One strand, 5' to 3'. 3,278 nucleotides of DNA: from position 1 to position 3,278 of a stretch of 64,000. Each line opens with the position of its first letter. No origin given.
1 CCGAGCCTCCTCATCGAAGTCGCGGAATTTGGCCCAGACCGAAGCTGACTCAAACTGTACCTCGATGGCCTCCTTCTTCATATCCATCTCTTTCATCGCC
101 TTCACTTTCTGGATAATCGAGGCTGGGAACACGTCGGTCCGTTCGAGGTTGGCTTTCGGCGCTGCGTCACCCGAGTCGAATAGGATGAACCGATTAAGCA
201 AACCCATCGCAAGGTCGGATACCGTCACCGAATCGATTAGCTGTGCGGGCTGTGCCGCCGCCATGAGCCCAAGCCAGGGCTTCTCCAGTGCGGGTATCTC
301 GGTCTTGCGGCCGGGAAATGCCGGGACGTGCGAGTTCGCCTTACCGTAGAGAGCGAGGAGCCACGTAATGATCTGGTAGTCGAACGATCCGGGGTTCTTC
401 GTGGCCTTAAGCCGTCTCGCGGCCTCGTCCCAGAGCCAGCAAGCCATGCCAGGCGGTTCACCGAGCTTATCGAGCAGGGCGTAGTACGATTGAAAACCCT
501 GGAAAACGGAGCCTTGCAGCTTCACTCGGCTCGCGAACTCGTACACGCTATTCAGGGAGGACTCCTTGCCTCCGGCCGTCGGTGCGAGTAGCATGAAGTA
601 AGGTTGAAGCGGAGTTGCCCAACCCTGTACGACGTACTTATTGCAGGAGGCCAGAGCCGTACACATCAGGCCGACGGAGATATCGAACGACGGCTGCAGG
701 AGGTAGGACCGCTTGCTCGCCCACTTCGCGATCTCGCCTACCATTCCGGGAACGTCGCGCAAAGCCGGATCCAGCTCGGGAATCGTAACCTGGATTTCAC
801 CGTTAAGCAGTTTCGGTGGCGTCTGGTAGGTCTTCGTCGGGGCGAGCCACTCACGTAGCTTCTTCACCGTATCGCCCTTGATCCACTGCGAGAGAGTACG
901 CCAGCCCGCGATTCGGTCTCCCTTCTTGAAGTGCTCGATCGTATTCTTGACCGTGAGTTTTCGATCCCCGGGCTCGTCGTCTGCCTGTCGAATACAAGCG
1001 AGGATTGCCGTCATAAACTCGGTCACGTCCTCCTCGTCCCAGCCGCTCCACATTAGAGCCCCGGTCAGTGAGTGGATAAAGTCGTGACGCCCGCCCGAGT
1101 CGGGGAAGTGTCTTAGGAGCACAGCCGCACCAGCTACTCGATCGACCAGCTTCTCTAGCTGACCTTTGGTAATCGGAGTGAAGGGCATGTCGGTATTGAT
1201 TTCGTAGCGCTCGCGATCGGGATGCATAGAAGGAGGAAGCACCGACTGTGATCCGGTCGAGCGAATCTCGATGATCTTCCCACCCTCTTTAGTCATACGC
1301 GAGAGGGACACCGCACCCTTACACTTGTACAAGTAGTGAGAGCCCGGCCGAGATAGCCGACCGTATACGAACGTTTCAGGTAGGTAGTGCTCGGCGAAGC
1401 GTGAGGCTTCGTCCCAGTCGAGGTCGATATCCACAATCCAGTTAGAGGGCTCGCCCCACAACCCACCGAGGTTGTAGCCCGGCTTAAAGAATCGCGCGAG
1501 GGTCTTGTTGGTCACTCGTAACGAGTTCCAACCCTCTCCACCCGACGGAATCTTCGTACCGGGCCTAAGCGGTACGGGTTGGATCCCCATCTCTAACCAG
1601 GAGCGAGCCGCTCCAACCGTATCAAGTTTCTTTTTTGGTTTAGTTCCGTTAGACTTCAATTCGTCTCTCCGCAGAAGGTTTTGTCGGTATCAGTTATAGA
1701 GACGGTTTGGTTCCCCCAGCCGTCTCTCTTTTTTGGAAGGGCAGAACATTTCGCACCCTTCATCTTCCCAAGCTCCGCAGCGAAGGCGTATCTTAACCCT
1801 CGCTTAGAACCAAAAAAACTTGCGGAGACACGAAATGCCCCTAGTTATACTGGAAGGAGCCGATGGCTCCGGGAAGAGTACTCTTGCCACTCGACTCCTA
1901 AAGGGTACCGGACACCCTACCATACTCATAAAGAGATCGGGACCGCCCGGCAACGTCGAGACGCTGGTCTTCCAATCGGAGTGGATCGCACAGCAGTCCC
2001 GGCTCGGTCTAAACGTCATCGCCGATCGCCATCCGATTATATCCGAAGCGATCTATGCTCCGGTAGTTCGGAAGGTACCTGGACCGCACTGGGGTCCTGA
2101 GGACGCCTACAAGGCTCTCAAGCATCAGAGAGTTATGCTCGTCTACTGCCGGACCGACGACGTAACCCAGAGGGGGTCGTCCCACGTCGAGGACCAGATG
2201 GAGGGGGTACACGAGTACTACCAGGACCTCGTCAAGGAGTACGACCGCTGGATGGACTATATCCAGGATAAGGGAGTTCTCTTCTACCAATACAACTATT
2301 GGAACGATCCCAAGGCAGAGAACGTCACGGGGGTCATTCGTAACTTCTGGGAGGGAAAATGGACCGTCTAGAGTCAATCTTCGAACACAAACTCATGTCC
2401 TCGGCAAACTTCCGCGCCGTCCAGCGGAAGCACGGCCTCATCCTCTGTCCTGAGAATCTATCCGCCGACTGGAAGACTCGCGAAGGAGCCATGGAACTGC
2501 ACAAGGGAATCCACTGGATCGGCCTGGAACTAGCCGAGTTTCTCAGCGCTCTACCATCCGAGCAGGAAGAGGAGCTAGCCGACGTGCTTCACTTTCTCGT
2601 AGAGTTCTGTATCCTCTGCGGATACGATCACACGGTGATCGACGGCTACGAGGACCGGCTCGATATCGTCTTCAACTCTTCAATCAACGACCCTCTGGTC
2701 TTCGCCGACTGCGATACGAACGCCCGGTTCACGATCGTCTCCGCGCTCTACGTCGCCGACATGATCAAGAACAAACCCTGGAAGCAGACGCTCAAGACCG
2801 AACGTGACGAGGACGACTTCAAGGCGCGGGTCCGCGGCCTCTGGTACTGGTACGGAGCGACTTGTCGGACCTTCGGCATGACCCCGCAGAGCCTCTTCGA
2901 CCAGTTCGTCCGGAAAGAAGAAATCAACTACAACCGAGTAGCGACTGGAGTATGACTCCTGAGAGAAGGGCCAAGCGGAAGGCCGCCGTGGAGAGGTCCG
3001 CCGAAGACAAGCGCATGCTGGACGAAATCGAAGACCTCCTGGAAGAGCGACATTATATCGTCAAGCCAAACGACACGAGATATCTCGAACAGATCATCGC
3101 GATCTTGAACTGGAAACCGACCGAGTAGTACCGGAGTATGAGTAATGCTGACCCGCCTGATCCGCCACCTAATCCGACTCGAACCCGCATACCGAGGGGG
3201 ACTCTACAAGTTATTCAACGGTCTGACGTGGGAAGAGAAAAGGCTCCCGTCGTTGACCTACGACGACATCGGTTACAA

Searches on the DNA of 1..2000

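Call 94: search_rna_families(source=window, start=1, end=2000, threshold=gathering)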
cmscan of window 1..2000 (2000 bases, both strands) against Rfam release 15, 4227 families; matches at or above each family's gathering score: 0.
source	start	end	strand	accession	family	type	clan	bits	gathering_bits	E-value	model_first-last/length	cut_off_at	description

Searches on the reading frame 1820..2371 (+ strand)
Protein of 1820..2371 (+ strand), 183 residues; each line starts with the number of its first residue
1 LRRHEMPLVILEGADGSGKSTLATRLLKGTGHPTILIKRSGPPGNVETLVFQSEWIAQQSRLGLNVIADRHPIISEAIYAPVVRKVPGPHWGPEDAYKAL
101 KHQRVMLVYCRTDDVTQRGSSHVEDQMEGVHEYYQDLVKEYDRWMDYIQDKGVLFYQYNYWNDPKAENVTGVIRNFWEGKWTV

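Call 3: search_protein_families(library=pfam, proteins=[window:1820-2371:+], max_evalue=0.1)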
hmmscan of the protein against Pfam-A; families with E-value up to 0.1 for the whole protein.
window:1820-2371:+ (183 aa): 14 families
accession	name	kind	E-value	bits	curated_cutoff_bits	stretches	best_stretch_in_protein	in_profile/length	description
PF07931.18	CPT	-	0.00046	20.5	22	0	8-29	3-24/172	Chloramphenicol phosphotransferase-like protein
PF13671.12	AAA_33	-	0.0018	19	27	1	8-31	1-24/143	AAA domain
PF05729.18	NACHT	-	0.012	15.9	26.7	1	8-29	2-23/167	NACHT domain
PF01712.25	dNK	-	0.012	15.8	27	0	11-33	3-25/203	Deoxynucleoside kinase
PF13191.12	AAA_16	-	0.014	16.4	32.6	1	2-28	20-46/167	AAA ATPase domain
PF02223.23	Thymidylate_kin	-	0.014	15.6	27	0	11-44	1-34/185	Thymidylate kinase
PF13401.12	AAA_22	-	0.019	15.7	27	1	7-43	6-45/130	AAA domain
PF08433.16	KTI12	-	0.021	14.8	22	1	6-28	1-23/271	Chromatin associated protein KTI12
PF01656.29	CbiA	-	0.025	15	25.4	1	9-165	2-90/125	CobQ/CobB/MinD/ParA nucleotide binding domain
PF13521.12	AAA_28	-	0.047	14.4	27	0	9-34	2-27/164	AAA domain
PF20720.3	nSTAND3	-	0.069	13.3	27.2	0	8-28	19-39/155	Novel STAND NTPase 3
PF13238.12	AAA_18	-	0.072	14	29.4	0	9-43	1-25/128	AAA domain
PF07728.20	AAA_5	-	0.08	13.4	22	0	9-33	2-27/139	AAA domain (dynein-related subfamily)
PF13481.12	AAA_25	-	0.087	12.9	27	0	7-27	34-54/195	AAA domain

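Call 4: search_protein_families(library=phrogs, proteins=[window:1820-2371:+], max_evalue=0.01)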
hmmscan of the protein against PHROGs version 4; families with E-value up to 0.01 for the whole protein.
window:1820-2371:+ (183 aa): 3 families
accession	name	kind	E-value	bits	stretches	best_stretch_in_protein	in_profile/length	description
phrog_761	-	other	1.1e-17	65.8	1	3-176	16-214/362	thymidylate kinase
phrog_1815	-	other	0.0007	20.9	0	7-35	4-32/197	guanylate kinase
phrog_2071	-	other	0.0026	18.6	1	4-34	14-43/282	ATPase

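Call 67: search_protein_families(library=ncbifam, proteins=[window:1820-2371:+], max_evalue=0.1)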
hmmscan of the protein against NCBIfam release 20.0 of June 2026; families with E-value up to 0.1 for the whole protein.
window:1820-2371:+ (183 aa): 6 families
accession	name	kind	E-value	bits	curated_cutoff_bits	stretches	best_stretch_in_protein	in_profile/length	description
TIGR00041.1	DTMP_kinase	equivalog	0.00013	21.7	83.25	1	8-28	6-26/196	dTMP kinase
NF005253.0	PRK06762.1-4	equivalog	0.00078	19.7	159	1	7-38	3-34/166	hypothetical protein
NF005115.0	PRK06547.1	equivalog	0.0073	15.7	173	1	2-29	11-38/172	hypothetical protein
NF005255.0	PRK06762.2-2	equivalog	0.024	14.6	140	1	8-38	5-35/163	hypothetical protein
NF052589.1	ArlH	equivalog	0.042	13.6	215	1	8-30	22-44/229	archaellum protein ArlH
NF005923.0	PRK07933.1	equivalog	0.049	13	193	1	8-28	2-22/213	dTMP kinase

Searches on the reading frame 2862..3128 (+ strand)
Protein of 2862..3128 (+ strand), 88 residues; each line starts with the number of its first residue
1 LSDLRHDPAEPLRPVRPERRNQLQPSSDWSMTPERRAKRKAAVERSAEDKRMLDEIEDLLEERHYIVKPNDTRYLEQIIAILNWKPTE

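Call 3: search_protein_families(library=pfam, proteins=[window:2862-3128:+], max_evalue=0.1)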
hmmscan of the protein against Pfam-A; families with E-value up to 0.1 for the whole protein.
window:2862-3128:+ (88 aa): 1 family
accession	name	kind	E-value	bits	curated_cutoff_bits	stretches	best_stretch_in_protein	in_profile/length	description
PF13040.11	Fur_reg_FbpB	-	0.08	13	25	0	48-64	21-37/39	Fur-regulated basic protein B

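Call 4: search_protein_families(library=phrogs, proteins=[window:2862-3128:+], max_evalue=0.01)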
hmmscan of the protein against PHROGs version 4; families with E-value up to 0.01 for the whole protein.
window:2862-3128:+ (88 aa): 0 families
